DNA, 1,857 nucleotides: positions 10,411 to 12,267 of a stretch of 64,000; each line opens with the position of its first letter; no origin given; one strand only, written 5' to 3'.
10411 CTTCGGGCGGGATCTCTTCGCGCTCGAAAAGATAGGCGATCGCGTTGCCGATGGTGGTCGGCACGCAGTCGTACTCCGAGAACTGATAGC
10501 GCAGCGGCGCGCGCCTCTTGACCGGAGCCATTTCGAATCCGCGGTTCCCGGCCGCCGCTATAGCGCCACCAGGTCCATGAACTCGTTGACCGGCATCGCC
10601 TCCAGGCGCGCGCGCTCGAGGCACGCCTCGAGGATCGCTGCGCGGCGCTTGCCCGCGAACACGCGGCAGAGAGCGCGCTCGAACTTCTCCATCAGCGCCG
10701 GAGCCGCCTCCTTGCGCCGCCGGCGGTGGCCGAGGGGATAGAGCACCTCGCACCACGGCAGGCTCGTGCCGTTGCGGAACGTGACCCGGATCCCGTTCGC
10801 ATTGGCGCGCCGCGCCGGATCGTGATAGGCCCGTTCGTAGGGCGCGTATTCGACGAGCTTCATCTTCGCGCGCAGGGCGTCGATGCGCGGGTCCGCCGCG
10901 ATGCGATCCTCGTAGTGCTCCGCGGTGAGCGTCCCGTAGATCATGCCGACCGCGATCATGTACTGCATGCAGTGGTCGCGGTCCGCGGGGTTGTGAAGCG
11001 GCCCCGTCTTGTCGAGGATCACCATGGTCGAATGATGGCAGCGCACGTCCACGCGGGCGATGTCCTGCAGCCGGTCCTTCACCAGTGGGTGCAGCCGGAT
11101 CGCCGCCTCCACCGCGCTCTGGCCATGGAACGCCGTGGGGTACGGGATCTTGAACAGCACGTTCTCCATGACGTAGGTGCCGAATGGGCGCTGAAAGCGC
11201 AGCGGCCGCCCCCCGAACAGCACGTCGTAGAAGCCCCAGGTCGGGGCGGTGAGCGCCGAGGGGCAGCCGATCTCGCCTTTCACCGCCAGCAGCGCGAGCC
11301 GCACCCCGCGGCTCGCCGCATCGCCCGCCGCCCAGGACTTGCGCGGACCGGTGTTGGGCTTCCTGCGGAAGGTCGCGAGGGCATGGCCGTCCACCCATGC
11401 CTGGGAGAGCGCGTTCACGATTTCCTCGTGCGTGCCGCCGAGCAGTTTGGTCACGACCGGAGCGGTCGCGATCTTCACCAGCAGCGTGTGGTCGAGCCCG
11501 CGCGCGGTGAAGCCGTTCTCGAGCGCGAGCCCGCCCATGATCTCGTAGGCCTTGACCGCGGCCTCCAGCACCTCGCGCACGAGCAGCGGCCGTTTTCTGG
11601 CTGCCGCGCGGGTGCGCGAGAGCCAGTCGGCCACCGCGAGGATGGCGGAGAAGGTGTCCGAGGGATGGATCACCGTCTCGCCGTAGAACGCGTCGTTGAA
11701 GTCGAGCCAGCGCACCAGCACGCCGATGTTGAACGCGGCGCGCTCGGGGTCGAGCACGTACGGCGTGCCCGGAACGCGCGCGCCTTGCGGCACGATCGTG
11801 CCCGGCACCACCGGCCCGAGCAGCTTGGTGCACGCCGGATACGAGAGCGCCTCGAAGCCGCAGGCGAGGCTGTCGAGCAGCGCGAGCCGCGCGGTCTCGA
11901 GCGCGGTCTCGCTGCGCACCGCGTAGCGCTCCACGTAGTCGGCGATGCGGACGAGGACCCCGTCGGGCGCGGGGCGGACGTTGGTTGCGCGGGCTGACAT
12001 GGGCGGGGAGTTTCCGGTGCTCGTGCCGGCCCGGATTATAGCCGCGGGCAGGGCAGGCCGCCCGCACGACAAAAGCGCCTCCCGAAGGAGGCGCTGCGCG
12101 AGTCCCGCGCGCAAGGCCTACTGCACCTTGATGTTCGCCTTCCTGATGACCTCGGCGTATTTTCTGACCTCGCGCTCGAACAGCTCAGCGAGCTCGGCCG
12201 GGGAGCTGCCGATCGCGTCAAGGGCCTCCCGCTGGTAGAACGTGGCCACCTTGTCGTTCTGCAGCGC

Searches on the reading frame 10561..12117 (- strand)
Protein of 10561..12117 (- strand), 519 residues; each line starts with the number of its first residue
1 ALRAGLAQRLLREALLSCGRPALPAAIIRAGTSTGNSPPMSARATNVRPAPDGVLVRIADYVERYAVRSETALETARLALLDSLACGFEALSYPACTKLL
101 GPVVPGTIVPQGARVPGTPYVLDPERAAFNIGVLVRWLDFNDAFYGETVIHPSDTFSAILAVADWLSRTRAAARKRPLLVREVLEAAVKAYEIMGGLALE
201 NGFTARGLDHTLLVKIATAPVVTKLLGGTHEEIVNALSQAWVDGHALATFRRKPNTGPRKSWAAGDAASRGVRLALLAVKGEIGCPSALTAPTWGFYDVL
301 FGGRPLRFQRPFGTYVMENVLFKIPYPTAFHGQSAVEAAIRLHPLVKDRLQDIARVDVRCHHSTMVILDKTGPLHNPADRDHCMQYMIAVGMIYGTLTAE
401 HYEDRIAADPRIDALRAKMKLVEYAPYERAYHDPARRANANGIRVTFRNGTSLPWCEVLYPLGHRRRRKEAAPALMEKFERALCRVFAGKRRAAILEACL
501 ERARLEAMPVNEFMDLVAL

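Call 18: search_protein_families(library=ncbifam, proteins=[window:10561-12117:-], max_evalue=0.00001)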
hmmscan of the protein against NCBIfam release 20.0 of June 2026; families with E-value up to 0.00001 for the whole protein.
window:10561-12117:- (519 aa): 3 families
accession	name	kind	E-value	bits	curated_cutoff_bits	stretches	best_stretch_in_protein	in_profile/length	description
NF006943.0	PRK09425.1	equivalog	2.9e-213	709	575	1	41-517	2-478/480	bifunctional 2-methylcitrate dehydratase/aconitate hydratase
TIGR02330.1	prpD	equivalog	1.7e-202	673.3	458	1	52-518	1-467/468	2-methylcitrate dehydratase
NF042438.1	PrpD_hiGCgrampos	equivalog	1e-18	67.2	950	1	110-453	77-421/499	2-methylcitrate dehydratase PrpD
